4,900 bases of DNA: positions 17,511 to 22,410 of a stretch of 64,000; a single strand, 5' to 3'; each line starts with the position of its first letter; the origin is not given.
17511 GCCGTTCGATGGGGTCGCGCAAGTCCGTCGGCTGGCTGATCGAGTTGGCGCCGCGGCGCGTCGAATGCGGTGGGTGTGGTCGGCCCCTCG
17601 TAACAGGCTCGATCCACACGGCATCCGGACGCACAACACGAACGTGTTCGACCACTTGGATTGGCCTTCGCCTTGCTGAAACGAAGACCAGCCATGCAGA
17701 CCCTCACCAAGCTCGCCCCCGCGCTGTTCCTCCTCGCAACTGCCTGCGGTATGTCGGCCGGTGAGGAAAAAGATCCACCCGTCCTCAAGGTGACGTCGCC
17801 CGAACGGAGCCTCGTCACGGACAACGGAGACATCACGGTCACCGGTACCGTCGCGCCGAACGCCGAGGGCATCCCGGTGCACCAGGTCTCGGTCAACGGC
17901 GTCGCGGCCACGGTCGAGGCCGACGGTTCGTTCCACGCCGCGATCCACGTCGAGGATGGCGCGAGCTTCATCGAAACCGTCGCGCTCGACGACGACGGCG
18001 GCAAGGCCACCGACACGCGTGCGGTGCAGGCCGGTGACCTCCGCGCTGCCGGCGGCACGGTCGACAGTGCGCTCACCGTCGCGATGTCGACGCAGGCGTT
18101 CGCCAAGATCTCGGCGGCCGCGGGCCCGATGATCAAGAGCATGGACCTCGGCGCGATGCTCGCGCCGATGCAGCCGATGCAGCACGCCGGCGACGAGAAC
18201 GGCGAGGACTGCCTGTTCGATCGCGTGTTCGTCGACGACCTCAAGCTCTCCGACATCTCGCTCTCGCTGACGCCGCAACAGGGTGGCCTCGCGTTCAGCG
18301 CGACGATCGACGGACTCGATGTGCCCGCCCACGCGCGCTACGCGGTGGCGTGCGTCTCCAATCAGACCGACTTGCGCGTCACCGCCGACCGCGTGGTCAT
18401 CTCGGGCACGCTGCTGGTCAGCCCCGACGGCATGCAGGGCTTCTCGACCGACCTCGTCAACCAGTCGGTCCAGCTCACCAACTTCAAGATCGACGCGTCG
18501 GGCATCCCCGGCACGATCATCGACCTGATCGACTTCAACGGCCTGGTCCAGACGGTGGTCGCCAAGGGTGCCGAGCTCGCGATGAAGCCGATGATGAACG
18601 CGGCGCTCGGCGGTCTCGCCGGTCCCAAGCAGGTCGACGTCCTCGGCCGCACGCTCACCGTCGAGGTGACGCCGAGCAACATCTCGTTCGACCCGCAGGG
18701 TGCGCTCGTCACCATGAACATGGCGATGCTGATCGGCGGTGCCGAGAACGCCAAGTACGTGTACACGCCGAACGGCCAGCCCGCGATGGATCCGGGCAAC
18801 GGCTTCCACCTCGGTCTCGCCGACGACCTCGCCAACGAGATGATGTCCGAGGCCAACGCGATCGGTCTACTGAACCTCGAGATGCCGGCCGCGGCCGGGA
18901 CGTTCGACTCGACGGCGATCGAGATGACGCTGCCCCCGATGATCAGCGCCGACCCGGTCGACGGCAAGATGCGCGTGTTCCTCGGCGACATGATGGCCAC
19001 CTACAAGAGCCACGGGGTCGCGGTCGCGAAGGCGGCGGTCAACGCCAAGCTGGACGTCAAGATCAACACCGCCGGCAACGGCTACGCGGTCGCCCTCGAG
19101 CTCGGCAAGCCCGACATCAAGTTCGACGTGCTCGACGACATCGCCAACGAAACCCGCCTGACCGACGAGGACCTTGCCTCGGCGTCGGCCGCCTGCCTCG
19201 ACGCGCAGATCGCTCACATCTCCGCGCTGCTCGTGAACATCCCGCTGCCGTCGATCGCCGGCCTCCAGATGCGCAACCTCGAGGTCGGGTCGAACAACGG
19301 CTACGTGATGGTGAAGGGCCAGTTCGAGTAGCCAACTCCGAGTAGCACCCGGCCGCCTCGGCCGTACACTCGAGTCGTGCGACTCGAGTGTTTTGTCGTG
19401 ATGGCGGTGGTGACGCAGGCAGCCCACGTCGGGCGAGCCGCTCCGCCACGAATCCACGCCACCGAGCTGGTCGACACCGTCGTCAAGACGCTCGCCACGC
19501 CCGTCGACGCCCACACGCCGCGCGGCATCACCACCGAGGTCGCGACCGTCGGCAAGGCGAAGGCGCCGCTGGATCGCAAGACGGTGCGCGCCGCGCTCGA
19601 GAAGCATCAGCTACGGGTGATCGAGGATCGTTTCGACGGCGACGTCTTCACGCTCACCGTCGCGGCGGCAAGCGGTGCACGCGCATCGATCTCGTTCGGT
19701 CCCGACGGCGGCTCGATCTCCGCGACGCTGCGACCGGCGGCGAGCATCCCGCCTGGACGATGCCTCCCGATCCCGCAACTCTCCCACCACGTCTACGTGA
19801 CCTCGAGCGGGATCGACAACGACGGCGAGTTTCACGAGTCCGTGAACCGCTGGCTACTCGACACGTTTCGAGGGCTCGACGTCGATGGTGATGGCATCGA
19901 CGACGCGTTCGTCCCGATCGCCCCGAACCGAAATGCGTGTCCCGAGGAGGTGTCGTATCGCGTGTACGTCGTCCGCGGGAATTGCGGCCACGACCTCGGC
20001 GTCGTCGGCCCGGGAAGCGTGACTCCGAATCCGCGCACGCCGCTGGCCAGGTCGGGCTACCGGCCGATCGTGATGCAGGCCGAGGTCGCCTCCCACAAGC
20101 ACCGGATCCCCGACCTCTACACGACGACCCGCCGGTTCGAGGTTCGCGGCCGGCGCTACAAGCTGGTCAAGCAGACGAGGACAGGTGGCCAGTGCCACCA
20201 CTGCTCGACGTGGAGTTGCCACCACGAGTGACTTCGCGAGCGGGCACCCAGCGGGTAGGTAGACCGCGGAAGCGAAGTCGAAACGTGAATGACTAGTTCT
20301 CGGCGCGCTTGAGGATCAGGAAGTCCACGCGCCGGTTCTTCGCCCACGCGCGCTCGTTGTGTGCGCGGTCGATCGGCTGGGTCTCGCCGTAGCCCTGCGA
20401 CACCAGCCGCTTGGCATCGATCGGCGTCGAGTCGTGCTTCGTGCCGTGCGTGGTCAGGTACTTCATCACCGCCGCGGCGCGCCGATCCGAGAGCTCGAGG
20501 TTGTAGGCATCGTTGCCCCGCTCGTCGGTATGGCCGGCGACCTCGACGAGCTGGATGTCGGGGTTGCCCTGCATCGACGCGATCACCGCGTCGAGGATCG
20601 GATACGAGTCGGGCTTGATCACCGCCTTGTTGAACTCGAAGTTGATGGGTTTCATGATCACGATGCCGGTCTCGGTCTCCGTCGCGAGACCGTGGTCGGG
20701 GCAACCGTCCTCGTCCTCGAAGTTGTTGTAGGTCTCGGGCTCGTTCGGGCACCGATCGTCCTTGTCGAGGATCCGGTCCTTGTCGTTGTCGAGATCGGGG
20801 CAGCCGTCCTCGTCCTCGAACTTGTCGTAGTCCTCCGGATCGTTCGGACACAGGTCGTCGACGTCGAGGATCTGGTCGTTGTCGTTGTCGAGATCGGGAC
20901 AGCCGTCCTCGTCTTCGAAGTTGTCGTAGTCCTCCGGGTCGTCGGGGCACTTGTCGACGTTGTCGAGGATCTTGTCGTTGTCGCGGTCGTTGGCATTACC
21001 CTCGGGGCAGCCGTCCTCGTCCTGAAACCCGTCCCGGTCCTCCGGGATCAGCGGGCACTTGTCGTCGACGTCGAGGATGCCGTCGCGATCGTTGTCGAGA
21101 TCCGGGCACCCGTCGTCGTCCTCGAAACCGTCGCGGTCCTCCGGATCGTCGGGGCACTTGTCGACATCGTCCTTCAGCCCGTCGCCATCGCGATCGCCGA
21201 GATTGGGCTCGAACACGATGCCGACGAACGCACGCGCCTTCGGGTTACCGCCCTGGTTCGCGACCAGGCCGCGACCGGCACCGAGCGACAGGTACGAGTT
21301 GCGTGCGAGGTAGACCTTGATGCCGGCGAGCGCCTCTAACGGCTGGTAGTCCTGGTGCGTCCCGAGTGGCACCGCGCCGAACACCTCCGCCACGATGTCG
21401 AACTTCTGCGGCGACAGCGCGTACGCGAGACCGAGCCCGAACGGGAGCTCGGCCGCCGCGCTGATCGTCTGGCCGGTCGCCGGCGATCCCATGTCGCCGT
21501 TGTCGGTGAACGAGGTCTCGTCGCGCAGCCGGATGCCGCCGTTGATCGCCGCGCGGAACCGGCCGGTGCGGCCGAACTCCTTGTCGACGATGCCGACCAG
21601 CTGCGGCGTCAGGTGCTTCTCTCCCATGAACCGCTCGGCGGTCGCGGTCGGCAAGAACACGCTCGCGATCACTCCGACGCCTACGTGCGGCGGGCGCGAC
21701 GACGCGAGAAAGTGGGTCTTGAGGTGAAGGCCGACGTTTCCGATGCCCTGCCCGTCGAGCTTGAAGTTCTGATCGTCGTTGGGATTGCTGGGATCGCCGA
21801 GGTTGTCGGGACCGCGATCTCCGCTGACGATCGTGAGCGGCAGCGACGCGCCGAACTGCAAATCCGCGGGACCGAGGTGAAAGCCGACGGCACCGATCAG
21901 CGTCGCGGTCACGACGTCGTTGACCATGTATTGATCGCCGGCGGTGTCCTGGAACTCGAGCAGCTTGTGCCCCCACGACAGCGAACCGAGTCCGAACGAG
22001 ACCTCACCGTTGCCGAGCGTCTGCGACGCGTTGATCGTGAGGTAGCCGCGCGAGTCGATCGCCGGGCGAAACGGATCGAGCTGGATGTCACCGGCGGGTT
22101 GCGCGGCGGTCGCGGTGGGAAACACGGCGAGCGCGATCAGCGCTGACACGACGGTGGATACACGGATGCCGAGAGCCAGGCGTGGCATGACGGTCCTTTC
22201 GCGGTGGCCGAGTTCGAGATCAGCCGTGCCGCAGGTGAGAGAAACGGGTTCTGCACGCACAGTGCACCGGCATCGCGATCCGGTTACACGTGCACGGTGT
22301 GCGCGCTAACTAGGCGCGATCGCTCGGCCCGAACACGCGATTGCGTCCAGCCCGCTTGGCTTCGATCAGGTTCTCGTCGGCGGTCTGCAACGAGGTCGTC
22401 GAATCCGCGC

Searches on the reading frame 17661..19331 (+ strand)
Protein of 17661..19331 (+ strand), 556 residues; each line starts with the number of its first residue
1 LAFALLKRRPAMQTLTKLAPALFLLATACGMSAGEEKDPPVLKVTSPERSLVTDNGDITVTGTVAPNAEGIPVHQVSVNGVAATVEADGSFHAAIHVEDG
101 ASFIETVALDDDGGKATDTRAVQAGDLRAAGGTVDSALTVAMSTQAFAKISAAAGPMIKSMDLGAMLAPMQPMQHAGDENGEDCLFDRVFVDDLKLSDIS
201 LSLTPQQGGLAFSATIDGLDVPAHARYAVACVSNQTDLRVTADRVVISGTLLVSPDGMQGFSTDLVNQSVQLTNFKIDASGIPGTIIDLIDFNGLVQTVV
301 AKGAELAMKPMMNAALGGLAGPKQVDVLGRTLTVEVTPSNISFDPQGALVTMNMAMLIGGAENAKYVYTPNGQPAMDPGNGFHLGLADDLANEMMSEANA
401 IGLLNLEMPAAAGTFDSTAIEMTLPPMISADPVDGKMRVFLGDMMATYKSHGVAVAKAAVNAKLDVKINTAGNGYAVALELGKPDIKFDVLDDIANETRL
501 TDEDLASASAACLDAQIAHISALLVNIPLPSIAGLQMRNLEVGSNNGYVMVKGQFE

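Call 49: search_protein_families(library=pfam, proteins=[window:17661-19331:+], max_evalue=0.00001)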
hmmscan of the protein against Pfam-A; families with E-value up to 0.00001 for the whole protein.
window:17661-19331:+ (556 aa): 1 family
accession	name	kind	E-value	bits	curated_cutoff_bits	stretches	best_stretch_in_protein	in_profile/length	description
PF09136.16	Glucodextran_B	-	1.1e-12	48.1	27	1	40-124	1-81/83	Glucodextranase, domain B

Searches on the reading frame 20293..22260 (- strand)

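Call 49: search_protein_families(library=pfam, proteins=[window:20293-22260:-], max_evalue=0.00001)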
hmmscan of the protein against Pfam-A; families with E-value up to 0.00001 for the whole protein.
window:20293-22260:- (655 aa): 1 family
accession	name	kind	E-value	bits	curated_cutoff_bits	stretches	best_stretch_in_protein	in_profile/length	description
PF00691.25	OmpA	-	2e-18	67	27.2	1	541-643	2-98/98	OmpA family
